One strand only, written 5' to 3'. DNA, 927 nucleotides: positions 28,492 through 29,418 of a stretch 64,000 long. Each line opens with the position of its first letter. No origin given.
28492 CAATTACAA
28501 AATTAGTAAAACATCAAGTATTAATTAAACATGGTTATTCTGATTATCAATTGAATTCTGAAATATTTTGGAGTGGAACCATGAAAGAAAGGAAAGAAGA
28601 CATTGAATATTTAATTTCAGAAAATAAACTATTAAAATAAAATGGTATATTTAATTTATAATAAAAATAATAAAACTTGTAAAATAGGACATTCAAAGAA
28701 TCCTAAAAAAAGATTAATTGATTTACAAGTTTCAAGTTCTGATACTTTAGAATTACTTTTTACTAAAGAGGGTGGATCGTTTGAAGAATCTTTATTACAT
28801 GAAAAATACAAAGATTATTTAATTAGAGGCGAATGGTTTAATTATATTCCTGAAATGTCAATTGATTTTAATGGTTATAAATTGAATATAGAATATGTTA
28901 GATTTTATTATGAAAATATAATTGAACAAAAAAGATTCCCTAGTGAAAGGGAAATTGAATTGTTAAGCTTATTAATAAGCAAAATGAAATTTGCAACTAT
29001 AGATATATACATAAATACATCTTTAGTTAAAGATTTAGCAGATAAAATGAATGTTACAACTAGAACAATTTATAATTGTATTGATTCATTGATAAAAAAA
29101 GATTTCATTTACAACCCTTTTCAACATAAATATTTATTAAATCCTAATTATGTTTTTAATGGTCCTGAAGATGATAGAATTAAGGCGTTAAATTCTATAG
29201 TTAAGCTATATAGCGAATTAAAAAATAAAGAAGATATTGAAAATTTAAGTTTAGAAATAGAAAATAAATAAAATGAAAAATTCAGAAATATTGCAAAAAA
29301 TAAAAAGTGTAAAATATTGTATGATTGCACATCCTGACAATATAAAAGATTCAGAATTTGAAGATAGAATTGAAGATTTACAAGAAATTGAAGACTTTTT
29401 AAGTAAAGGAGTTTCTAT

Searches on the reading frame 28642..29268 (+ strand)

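Call 48: search_protein_families(library=pfam, proteins=[window:28642-29268:+], max_evalue=0.001)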
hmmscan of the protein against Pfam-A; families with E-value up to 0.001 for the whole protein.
window:28642-29268:+ (209 aa): 4 families
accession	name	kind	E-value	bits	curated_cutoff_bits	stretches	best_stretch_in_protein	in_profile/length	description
PF13455.12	MUG113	-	1.1e-09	39.2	22.3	1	13-69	1-62/73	Meiotically up-regulated gene 113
PF10544.15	T5orf172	-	4.7e-06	27.5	20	1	2-68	3-88/101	T5orf172 domain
PF05732.17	RepL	-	0.00041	20.3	20.3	1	84-198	37-147/164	Firmicute plasmid replication protein (RepL)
PF08279.18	HTH_11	-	0.00043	20.5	25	0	130-151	19-40/55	HTH domain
